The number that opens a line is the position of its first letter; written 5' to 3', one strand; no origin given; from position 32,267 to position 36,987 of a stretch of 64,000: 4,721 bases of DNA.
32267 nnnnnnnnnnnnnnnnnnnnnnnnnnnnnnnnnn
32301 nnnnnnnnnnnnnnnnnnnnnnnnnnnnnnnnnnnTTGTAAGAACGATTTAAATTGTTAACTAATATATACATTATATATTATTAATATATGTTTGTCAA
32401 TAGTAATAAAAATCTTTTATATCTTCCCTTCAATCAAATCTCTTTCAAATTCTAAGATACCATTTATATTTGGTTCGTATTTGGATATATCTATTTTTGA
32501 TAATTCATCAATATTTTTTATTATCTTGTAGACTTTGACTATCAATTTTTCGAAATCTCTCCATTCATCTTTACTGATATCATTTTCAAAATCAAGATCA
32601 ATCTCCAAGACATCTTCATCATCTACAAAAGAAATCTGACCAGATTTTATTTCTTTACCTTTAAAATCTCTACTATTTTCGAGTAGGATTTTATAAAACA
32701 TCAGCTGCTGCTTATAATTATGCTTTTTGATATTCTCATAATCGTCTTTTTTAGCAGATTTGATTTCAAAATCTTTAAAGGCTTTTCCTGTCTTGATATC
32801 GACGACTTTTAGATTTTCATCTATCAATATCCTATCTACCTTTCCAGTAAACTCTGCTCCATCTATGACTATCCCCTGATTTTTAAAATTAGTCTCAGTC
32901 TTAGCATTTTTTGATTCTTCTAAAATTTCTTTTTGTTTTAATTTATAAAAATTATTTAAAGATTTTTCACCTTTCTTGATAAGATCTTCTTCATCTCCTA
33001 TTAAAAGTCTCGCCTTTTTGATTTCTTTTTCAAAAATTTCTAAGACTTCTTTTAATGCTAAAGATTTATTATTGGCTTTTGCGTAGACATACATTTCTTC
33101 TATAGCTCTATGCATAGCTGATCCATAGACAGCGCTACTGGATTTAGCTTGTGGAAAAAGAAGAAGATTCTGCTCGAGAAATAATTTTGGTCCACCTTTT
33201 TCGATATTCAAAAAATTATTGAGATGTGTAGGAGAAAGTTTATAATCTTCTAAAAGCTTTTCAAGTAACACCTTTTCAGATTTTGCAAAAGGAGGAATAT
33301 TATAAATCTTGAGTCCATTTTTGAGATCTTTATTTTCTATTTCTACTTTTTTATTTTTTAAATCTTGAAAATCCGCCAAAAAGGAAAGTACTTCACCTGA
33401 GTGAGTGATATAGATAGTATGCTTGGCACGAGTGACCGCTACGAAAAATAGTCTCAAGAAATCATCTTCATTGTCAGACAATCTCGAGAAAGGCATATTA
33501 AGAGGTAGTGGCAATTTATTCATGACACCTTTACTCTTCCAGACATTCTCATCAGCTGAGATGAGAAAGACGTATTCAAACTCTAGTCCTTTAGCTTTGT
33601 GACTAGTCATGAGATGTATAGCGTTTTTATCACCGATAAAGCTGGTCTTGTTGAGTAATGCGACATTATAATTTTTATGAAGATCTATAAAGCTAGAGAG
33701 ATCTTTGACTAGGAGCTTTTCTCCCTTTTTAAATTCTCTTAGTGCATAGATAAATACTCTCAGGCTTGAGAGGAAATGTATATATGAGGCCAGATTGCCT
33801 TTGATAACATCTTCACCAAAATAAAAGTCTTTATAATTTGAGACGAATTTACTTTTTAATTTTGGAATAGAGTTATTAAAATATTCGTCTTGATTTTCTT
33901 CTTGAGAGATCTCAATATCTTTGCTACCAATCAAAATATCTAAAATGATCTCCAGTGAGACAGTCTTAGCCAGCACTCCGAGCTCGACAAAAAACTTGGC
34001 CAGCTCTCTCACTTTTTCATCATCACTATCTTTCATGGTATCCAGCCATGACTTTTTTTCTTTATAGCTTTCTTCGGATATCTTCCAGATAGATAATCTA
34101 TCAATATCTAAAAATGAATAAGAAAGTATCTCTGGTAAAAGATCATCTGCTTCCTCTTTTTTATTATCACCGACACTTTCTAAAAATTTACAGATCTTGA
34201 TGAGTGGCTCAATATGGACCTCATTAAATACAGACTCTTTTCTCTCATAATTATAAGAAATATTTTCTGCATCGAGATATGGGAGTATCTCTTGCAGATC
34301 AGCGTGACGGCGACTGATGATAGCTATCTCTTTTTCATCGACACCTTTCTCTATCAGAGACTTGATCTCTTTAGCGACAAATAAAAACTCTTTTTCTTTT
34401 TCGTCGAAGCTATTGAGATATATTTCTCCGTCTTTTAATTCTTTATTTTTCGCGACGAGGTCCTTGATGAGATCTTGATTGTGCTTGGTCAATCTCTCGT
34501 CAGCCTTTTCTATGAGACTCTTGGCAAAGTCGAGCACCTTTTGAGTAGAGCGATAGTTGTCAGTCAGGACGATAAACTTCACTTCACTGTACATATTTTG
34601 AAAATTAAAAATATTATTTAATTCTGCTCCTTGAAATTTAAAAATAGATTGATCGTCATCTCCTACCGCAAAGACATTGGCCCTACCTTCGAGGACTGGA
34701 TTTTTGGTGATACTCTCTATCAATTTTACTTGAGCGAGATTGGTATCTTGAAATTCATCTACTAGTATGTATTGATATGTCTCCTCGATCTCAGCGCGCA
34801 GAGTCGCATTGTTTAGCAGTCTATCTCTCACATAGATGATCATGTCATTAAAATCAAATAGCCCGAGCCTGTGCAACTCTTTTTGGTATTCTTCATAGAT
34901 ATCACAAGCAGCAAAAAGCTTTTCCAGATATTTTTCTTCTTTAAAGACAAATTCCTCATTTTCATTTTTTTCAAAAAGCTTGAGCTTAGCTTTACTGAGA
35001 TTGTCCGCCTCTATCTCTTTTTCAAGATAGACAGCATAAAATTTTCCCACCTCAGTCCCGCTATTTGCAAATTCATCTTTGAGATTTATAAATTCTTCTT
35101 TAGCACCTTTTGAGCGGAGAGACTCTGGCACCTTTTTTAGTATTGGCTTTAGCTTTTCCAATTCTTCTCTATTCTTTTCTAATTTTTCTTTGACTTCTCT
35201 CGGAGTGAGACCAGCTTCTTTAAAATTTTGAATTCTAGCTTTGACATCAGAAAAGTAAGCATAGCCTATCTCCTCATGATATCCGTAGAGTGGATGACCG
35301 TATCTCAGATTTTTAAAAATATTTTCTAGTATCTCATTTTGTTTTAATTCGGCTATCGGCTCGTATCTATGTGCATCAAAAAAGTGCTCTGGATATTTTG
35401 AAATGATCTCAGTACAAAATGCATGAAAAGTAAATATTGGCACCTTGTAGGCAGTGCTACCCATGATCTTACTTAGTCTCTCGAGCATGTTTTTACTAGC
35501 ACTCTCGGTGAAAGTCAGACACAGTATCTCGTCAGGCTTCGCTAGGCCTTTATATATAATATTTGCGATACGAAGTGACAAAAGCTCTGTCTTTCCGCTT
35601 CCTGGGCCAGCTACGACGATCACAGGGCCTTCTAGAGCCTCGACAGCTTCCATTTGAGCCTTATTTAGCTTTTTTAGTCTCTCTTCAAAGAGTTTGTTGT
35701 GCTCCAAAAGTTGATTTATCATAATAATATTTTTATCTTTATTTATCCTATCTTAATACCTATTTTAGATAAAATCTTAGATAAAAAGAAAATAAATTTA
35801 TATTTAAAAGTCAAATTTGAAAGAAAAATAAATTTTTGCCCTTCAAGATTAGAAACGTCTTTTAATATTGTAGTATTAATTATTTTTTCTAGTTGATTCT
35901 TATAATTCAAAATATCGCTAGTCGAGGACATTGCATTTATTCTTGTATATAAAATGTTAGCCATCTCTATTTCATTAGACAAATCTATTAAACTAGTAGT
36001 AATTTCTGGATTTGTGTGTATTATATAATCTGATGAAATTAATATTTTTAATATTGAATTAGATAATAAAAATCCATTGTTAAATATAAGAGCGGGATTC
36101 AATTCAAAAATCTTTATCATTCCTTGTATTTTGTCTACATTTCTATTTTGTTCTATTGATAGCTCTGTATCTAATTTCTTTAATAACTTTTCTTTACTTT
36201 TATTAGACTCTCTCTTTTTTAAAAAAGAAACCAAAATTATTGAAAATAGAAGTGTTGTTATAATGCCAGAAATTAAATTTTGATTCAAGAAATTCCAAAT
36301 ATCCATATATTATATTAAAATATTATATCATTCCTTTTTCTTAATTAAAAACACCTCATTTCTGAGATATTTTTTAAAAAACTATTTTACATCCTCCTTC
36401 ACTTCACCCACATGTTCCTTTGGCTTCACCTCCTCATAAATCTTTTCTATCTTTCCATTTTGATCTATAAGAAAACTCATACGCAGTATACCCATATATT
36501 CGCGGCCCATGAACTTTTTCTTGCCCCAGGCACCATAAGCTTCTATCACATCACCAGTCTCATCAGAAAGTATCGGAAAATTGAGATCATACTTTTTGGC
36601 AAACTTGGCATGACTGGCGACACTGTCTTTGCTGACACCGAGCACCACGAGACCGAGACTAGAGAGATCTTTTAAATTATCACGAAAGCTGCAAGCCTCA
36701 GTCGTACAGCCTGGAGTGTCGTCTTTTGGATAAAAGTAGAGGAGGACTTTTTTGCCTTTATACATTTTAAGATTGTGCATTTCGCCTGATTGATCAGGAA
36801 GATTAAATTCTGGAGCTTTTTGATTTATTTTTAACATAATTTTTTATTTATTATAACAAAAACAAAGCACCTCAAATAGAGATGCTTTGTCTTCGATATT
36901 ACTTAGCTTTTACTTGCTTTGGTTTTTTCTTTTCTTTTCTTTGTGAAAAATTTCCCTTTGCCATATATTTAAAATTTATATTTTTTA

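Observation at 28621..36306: Helicase-nuclease neighbourhood: AddA-like UvrD/RecB fusion, a small coiled-coil protein and a stand-alone Cas4-like nuclease, convergent with a Pif1/RecD-like helicase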

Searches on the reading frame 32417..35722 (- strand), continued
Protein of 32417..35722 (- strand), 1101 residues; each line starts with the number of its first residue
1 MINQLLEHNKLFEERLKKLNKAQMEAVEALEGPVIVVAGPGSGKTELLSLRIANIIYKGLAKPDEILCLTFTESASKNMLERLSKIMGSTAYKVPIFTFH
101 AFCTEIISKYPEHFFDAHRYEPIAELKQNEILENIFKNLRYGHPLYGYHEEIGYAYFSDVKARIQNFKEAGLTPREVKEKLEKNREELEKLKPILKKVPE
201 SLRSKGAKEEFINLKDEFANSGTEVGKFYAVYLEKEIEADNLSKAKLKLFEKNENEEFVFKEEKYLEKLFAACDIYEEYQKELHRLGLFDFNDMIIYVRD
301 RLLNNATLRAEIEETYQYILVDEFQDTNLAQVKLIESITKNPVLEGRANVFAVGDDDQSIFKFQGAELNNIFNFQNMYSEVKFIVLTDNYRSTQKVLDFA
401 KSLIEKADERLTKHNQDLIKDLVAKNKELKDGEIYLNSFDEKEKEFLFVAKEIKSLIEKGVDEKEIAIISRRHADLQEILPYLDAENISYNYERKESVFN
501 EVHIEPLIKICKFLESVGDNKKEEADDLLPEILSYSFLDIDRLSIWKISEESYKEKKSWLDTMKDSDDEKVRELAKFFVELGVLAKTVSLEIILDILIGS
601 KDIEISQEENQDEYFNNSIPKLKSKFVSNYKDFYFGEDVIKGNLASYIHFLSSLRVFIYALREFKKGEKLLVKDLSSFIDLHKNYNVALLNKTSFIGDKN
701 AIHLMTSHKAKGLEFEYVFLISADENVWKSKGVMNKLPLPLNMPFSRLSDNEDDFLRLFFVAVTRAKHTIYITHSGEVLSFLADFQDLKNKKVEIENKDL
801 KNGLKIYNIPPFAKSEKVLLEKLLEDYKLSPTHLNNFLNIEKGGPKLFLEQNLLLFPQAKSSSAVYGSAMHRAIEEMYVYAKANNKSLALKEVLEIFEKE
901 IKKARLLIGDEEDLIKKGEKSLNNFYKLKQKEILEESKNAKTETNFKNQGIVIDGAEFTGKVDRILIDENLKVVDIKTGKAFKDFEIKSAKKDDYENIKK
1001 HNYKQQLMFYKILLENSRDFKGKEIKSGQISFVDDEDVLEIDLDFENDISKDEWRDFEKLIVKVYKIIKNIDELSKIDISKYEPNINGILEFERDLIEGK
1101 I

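Call 43: find_encoding_contigs(protein=P0225, flank=6000, max_places=1)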
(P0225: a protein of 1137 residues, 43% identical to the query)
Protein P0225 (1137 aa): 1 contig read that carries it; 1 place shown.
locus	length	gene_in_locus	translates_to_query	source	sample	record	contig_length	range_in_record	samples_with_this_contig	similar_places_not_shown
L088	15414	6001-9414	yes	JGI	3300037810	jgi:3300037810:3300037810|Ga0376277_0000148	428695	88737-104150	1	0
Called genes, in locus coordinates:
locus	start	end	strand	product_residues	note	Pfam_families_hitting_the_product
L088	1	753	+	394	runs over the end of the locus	PF03979:Sigma70_r1_1, PF00140:Sigma70_r1_2, PF04542:Sigma70_r2, PF04539:Sigma70_r3, PF04545:Sigma70_r4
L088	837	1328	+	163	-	PF23477:zf_Tbcl_2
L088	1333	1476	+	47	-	-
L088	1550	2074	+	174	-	-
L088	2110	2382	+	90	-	PF01817:CM_2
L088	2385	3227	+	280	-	PF00800:PDT, PF01842:ACT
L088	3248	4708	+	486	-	PF03193:RsgA_GTPase (faint), PF00005:ABC_tran, PF02463:SMC_N (faint), PF13191:AAA_16 (faint), PF13476:AAA_23 (faint), PF13555:AAA_29 (faint), PF20720:nSTAND3 (faint), PF00005:ABC_tran, +1 more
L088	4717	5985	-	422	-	PF02073:Peptidase_M29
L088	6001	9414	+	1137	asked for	PF00580:UvrD-helicase, PF13245:AAA_19, PF13604:AAA_30 (faint), PF13538:UvrD_C_2 (faint), PF13361:UvrD_C, PF12705:PDDEXK_1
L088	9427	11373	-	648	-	PF01757:Acyl_transf_3, PF19040:SGNH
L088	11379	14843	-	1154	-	PF13578:Methyltransf_24, PF00685:Sulfotransfer_1 (weak), PF13469:Sulfotransfer_3, PF00685:Sulfotransfer_1, PF13469:Sulfotransfer_3, PF04577:Glyco_transf_61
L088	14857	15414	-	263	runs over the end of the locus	PF18400:Thioredoxin_12 (faint), PF13462:Thioredoxin_4, PF01323:DSBA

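Call 76: predict_structure(alignment_id=A4)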
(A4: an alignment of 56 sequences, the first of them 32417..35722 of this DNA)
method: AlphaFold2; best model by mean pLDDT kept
length: 1101 residues; sequences in the alignment: 56
mean_pLDDT: 82.1   pTM: 0.74
mean pLDDT of the five models: 82.1, 81.4, 79.1, 77.0, 76.0
residues with pLDDT >= 90: 288; 70-90: 657; 50-70: 120; < 50: 36
segments of 3 or more residues with pLDDT < 50: 358-366, 602-617, 694-696, 806-809
pLDDT, mean of each block of 10 residues (from residue 1): 65 85 87 80 80 86 90 78 84 89 85 73 83 91 85 86 92 93 93 85 79 91 90 86 85 86 90 95 87 91 88 90 83 88 82 64 51 81 78 85 75 65 74 90 90 91 92 87 82 76 85 87 80 88 90 89 90 91 87 81 37 42 80 68 62 77 75 86 79 57 84 85 86 76 76 80 88 89 80 66 53 53 76 89 77 64 84 89 87 91 80 90 93 88 84 89 87 89 77 77 93 90 87 88 90 93 90 78 88 91 76
secondary structure, 60 per line:
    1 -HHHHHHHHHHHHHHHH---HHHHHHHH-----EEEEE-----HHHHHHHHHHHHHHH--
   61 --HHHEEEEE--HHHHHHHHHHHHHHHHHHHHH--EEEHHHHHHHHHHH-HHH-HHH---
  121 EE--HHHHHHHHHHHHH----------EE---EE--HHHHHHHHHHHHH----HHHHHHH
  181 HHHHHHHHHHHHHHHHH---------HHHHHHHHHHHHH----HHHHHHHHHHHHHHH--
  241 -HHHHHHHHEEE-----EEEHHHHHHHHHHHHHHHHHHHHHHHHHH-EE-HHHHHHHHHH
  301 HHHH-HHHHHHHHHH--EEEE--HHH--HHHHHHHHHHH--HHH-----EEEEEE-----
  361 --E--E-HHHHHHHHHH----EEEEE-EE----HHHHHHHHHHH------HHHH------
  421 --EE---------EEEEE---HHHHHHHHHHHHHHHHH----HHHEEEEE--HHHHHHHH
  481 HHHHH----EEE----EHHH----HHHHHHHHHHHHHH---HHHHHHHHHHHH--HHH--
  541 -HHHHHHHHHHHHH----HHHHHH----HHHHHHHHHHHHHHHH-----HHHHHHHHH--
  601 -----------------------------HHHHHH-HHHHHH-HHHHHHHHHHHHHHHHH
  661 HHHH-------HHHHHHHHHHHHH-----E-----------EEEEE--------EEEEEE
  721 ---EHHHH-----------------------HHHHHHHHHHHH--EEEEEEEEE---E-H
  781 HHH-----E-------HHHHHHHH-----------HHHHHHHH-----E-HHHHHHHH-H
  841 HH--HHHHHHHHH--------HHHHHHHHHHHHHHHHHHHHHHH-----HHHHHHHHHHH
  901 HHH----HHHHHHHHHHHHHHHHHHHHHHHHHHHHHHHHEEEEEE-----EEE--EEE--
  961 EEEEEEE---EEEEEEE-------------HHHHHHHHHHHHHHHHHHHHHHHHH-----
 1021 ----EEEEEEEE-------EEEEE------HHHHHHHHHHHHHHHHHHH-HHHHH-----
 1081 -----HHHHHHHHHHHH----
elements in order (helices of 4 or more, strands of 3 or more residues): H2-17 H21-28 E34-38 H44-58 E66-70 H73-93 E96-98 H99-109 H125-137 H157-169 H174-197 H207-219 H224-238 H242-249 E250-252 E258-260 H261-286 H291-304 H306-315 E318-321 H329-339 E350-355 H368-377 E382-386 H394-404 H411-414 E434-438 H442-458 E466-470 H473-485 E490-492 H505-518 H522-533 H542-554 H559-564 H569-584 H590-598 H630-635 H637-642 H644-664 H672-684 E702-706 E715-720 H725-728 H752-763 E766-774 H780-783 H797-804 H816-823 H831-838 H845-853 H862-884 H890-903 H908-939 E940-945 E951-953 E956-958 E961-967 E971-977 H991-1015 E1025-1032 E1040-1044 H1051-1069 H1071-1075 H1086-1097

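Call 78: fold_search(model_id=the predicted structure, library=pdb)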
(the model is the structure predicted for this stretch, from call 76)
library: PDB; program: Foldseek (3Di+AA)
matches with E <= 10: 659; with E <= 0.001: 97
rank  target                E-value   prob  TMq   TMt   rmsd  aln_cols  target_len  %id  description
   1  4ceh_A                1.2e-30  1.00  0.50  0.48  20.6      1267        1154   17  Crystal structure of AddAB with a forked DNA substrate (released 2014-03-12)
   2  4cej_A                2.1e-30  1.00  0.48  0.45  20.4      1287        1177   17  Crystal structure of AddAB-DNA-ADPNP complex at 3 Angstrom resolution (released 2014-03-12)
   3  4cei_A                7.6e-30  1.00  0.50  0.47  20.8      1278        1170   17  Crystal structure of ADPNP-bound AddAB with a forked DNA substrate (released 2014-03-12)
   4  4c30_D                1.9e-29  1.00  0.40  0.66  11.8       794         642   22  Crystal structure of Deinococcus radiodurans UvrD in complex with DNA, form 2 (released 2013-10-30)
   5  4c2t_C                2.2e-29  1.00  0.41  0.66  11.8       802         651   22  Crystal structure of full length Deinococcus radiodurans UvrD in complex with DNA (released 2013-10-30)
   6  4c30_F                2.8e-29  1.00  0.40  0.67  11.6       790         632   21  Crystal structure of Deinococcus radiodurans UvrD in complex with DNA, form 2 (released 2013-10-30)
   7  4c2t_A                4.9e-29  1.00  0.40  0.65  12.3       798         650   22  Crystal structure of full length Deinococcus radiodurans UvrD in complex with DNA (released 2013-10-30)
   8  4c30_I                9.6e-29  1.00  0.39  0.64  11.9       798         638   22  Crystal structure of Deinococcus radiodurans UvrD in complex with DNA, form 2 (released 2013-10-30)
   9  1qhg                  1.1e-28  1.00  0.39  0.65  13.4       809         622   22  STRUCTURE OF DNA HELICASE MUTANT WITH ADPNP (released 1999-07-13)
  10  1pjr                  1.1e-28  1.00  0.39  0.65  13.4       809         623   21  STRUCTURE OF DNA HELICASE (released 1997-12-03)
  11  4c30_A                1.4e-28  1.00  0.40  0.67  11.5       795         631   21  Crystal structure of Deinococcus radiodurans UvrD in complex with DNA, form 2 (released 2013-10-30)
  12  4c2t_D                1.4e-28  1.00  0.40  0.66  12.1       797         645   21  Crystal structure of full length Deinococcus radiodurans UvrD in complex with DNA (released 2013-10-30)
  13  4c2u_A                4.0e-28  1.00  0.40  0.64  13.3       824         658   20  Crystal structure of Deinococcus radiodurans UvrD in complex with DNA, Form 1 (released 2013-10-30)
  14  3u44_A                5.4e-28  1.00  0.48  0.47  20.1      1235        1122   17  Crystal structure of AddAB-DNA complex (released 2012-03-21)
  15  4c2t_B                7.1e-28  1.00  0.40  0.65  12.2       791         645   22  Crystal structure of full length Deinococcus radiodurans UvrD in complex with DNA (released 2013-10-30)
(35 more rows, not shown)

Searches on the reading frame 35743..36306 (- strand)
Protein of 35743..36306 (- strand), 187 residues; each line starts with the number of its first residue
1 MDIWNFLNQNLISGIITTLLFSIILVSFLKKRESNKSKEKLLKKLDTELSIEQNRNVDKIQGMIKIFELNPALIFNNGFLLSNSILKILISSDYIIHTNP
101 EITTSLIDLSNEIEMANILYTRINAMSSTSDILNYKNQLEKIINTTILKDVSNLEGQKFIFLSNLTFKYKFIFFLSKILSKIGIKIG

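Call 4: search_protein_families(library=pfam, proteins=[window:35743-36306:-], max_evalue=0.01)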
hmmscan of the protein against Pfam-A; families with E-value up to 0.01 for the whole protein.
window:35743-36306:- (187 aa): 0 families

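Call 5: search_protein_families(library=ncbifam, proteins=[window:35743-36306:-], max_evalue=0.01)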
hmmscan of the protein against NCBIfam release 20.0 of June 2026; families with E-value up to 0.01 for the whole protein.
window:35743-36306:- (187 aa): 1 family
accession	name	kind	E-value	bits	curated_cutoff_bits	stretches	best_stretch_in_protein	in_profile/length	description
NF052597.1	FILTED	domain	0.0038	17.6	40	1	10-82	5-70/110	FILTED domain-containing surface protein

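Call 6: search_protein_families(library=padloc, proteins=[window:35743-36306:-], max_evalue=0.01)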
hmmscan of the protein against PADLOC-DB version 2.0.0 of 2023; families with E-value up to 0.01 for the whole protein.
window:35743-36306:- (187 aa): 0 families

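Call 81: search_protein_families(library=pfam, proteins=[window:35743-36306:-], max_evalue=0.001)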
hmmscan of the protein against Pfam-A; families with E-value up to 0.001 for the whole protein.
window:35743-36306:- (187 aa): 0 families

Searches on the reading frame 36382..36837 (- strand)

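Call 4: search_protein_families(library=pfam, proteins=[window:36382-36837:-], max_evalue=0.01)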
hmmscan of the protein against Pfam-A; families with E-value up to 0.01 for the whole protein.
window:36382-36837:- (151 aa): 3 families
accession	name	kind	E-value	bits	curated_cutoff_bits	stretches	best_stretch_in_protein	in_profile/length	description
PF00578.27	AhpC-TSA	-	6.5e-43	146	26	1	4-132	1-123/124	AhpC/TSA family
PF08534.16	Redoxin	-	1.5e-25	90.2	26.6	1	5-143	3-141/148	Redoxin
PF13911.12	AhpC-TSA_2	-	0.0024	18.7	27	1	53-109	4-57/114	AhpC/TSA antioxidant enzyme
